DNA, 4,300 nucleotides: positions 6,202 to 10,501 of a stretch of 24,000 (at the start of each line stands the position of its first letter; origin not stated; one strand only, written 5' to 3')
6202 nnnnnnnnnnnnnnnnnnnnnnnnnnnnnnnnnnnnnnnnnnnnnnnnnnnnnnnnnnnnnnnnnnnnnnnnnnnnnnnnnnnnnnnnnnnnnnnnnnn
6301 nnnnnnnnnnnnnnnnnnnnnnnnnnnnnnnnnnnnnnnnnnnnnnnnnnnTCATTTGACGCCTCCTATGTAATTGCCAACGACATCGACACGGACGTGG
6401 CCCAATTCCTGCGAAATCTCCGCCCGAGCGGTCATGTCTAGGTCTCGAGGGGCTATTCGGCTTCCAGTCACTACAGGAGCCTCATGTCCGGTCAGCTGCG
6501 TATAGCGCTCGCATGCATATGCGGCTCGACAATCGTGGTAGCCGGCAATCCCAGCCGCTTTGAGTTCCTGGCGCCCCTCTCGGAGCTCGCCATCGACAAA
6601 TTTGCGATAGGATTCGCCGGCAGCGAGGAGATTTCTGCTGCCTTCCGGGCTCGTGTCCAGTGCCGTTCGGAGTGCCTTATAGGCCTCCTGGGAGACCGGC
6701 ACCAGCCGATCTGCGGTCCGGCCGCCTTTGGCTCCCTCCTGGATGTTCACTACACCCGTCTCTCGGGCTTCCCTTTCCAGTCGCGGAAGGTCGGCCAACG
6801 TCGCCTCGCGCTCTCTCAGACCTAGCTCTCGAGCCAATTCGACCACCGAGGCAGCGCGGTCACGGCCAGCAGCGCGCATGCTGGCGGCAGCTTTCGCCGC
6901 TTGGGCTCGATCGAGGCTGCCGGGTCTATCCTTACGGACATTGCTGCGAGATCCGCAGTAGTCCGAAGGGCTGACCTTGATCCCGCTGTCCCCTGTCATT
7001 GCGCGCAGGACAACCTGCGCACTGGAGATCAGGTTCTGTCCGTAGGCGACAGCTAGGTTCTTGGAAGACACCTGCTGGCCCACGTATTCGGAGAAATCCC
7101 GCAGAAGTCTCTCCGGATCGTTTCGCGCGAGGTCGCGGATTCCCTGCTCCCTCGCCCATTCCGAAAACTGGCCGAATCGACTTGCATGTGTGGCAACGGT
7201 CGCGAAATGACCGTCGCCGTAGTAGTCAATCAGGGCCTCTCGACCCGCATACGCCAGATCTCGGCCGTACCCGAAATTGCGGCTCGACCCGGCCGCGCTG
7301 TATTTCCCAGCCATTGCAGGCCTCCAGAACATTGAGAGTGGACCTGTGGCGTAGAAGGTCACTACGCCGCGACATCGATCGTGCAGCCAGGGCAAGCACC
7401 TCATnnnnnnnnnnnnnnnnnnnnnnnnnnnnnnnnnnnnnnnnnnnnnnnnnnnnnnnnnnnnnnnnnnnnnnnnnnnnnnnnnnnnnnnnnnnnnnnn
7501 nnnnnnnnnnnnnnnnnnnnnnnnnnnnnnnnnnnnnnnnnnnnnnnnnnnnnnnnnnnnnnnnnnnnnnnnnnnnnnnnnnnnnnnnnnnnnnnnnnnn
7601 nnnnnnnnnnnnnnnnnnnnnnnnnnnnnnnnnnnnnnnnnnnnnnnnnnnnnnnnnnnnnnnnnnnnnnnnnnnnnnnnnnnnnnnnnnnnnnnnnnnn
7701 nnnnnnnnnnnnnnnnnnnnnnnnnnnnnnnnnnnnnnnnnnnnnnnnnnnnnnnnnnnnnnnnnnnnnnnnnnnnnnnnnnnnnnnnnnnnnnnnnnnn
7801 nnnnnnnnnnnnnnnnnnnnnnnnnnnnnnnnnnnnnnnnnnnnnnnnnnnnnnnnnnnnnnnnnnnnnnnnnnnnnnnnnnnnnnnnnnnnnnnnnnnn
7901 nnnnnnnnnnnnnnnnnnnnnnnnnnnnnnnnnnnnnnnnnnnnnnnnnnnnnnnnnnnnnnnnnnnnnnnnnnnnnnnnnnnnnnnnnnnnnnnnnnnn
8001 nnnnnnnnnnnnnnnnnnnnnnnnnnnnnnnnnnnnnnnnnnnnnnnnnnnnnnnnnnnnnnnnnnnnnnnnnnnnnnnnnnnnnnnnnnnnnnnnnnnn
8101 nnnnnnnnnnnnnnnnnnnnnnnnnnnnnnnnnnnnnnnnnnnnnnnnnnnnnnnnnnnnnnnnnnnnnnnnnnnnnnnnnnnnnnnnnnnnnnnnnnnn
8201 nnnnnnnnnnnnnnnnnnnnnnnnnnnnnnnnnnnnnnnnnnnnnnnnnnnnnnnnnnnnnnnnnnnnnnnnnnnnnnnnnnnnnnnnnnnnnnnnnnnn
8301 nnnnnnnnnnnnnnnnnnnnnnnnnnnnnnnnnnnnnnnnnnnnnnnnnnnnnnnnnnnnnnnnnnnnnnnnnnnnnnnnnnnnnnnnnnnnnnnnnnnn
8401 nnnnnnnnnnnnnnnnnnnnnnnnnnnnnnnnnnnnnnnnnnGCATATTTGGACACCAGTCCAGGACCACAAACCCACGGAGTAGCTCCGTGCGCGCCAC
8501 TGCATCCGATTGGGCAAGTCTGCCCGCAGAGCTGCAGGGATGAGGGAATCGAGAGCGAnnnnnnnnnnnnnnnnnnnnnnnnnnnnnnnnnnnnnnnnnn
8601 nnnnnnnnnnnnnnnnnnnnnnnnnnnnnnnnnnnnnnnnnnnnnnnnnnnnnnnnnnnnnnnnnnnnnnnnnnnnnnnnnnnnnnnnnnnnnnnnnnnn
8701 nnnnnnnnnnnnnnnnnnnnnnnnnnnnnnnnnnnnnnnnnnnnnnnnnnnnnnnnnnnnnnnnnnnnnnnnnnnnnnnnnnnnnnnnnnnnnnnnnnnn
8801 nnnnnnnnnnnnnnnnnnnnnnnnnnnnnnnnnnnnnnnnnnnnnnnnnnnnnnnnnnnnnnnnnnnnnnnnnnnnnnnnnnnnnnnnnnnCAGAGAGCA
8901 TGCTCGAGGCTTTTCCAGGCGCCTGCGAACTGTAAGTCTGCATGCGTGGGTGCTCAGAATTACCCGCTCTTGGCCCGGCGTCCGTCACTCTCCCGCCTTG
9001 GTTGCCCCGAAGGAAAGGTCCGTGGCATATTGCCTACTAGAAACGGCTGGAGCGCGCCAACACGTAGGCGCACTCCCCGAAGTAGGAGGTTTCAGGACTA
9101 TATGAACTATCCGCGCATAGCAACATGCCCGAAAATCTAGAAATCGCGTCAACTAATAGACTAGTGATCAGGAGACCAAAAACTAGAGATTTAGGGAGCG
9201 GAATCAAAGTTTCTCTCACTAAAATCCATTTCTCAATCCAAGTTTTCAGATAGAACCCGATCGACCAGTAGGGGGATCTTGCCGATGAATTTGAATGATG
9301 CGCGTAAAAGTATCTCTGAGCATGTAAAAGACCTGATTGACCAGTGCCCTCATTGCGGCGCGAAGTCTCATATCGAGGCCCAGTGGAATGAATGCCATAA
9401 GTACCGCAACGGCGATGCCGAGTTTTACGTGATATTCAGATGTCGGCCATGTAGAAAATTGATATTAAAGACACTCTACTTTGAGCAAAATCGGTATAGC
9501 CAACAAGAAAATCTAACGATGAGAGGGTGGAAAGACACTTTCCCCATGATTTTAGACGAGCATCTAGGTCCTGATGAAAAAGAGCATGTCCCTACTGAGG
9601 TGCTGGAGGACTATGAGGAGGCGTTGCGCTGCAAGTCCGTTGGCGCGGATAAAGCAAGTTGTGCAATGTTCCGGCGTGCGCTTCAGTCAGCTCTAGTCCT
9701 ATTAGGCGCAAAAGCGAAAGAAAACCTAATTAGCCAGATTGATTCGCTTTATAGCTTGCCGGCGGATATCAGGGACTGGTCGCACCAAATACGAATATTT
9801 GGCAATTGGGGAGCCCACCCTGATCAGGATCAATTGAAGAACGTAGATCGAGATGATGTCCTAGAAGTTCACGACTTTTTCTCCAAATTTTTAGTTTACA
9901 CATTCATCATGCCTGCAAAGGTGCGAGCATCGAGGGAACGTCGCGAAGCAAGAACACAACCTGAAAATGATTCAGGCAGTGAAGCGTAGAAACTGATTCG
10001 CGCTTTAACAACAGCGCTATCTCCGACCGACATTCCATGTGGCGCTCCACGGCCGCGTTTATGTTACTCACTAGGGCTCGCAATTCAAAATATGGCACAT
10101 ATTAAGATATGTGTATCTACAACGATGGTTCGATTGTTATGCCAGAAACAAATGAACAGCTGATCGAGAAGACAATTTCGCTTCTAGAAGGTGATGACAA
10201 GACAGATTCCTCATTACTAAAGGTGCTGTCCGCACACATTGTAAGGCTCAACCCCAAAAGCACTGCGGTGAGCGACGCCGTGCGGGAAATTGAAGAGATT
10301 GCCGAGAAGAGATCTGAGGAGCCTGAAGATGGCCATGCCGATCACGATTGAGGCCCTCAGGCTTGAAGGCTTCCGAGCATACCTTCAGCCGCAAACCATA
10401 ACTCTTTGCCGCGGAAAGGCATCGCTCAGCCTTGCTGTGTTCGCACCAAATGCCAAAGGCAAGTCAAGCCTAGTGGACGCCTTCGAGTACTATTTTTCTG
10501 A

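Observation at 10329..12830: ATPase architecture: centrally placed CPVC zinc hook plus a roughly 185-aa C-terminal extension ending in a second Zn ribbon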

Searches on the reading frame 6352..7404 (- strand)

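Call 3: search_protein_families(library=pfam, proteins=[window:6352-7404:-], max_evalue=0.01)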
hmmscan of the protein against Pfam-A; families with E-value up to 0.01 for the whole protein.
window:6352-7404:- (350 aa): 1 family
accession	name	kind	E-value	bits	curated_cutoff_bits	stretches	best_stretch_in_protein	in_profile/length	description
PF12835.12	Integrase_1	-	1.1e-08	35.6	23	1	177-299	26-149/149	Integrase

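Call 4: search_protein_families(library=padloc, proteins=[window:6352-7404:-], max_evalue=0.01)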
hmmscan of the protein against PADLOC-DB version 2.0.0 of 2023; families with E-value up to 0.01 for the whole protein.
window:6352-7404:- (350 aa): 0 families

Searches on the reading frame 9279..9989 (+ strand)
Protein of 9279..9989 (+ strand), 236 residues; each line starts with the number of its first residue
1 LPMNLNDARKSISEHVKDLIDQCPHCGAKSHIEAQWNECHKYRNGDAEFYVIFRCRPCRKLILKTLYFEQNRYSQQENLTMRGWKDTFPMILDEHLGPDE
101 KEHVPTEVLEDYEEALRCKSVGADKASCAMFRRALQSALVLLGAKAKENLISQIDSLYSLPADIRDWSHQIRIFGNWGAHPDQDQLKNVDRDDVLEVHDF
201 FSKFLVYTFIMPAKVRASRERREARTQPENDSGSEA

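Call 3: search_protein_families(library=pfam, proteins=[window:9279-9989:+], max_evalue=0.01)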
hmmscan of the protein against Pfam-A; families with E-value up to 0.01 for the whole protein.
window:9279-9989:+ (236 aa): 1 family
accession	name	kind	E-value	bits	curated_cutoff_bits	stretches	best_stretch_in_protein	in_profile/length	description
PF13643.11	DUF4145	-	2.5e-17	63.2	23.1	1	113-201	1-87/88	Domain of unknown function (DUF4145)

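Call 4: search_protein_families(library=padloc, proteins=[window:9279-9989:+], max_evalue=0.01)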
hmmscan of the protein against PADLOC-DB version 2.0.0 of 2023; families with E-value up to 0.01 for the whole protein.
window:9279-9989:+ (236 aa): 1 family
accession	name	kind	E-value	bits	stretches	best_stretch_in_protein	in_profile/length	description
PDLC04109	PD-T7-4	-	1.7e-11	42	1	22-188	15-162/211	-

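Call 6: search_protein_families(library=ncbifam, proteins=[window:9279-9989:+], max_evalue=0.01)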
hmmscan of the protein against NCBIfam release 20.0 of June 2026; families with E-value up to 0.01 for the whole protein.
window:9279-9989:+ (236 aa): 0 families

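Call 64: find_homologous_proteins(query=window:9285-9986:+, max_evalue=0.001)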
Query window:9285-9986:+ (234 aa): 188 proteins with E <= 0.001 among 450 candidates; the best 120 are listed.
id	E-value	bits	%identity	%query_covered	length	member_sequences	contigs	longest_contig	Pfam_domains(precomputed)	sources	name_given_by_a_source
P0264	1.7e-158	543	100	100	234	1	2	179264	PF13643.12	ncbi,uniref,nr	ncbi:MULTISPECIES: DUF4145 domain-containing protein [unclassified Wenzhouxiangella]|uniref:DUF4145 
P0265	1.8e-118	412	73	100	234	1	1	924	PF13643.12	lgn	-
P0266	1.7e-112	393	67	100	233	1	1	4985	PF13643.12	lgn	-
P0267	3.7e-106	372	69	96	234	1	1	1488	PF13643.12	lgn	-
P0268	1.3e-102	360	67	94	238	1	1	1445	PF13643.12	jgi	jgi:hypothetical protein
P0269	1.4e-102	360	65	98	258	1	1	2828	PF13643.12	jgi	jgi:hypothetical protein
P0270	3.0e-102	359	66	96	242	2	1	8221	PF13643.12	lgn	-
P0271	3.7e-102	359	65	97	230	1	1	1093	PF13643.12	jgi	jgi:hypothetical protein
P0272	4.0e-102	359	67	94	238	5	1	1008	PF13643.12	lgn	-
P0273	7.9e-102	358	64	97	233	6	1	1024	PF13643.12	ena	-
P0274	1.4e-101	357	64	99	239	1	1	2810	PF13643.12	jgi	jgi:hypothetical protein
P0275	1.9e-100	353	66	96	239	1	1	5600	PF13643.12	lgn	-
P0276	3.7e-100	352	65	95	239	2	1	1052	PF13643.12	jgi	jgi:hypothetical protein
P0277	6.1e-100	352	61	99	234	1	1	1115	PF13643.12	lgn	-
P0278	6.5e-100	351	61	100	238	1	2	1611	PF13643.12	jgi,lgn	-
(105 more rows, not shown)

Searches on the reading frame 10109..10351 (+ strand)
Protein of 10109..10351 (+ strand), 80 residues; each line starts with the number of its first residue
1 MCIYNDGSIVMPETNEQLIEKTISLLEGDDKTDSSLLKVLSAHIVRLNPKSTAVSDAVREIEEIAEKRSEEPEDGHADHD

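Call 5: search_protein_families(library=pfam, proteins=[window:10109-10351:+], max_evalue=0.01)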
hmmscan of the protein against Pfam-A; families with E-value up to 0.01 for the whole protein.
window:10109-10351:+ (80 aa): 0 families

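Call 27: search_protein_families(library=pfam, proteins=[window:10139-10348:+], max_evalue=1)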
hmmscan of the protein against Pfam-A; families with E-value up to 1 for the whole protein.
window:10139-10348:+ (70 aa): 0 families

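Call 45: search_solved_structures(query=A3, max_evalue=10)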
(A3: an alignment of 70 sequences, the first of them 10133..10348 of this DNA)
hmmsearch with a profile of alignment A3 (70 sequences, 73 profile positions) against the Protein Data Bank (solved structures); distinct sequences matched with E-value up to 10: 6.
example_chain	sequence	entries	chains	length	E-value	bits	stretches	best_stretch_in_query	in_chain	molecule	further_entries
3l6t_A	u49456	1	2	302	1.3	12.1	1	41-70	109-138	Mobilization protein TraI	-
3l57_A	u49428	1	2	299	1.3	12.1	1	41-70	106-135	Mobilization protein TraI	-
8a1b_A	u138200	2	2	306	1.3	12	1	41-70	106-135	TraI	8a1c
10wc_A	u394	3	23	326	1.6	11.8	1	22-45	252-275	KpSwz DUF4062 | KpSwz | KpSwz TIR/DUF4062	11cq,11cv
7mwr_A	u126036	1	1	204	7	9.7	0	33-70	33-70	LHD101A54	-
5cwk_A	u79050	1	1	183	9.4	9.3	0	32-70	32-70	Designed helical repeat protein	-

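Call 46: search_protein_families(library=padloc, alignment_id=A3, max_evalue=1)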
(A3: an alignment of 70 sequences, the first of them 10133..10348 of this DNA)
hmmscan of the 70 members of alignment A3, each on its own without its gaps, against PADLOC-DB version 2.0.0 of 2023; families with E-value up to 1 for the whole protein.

A. member 1, window:10133-10348:+ (72 aa): 0 families

B. families by the number of members that match (of 70 scanned): 7 families
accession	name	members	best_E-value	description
PDLC01436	Cmr5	5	0.0046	CAS-III-B; effector_SS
PDLC02700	Orf5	2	0.017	Orf5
PDLC02971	SP_VI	1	0.0069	-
PDLC02048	Cas7d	1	0.017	-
PDLC02691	Orf5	1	0.018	Orf5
PDLC04768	PDC-M67A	1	0.026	-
PDLC04166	Dsr1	1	0.05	-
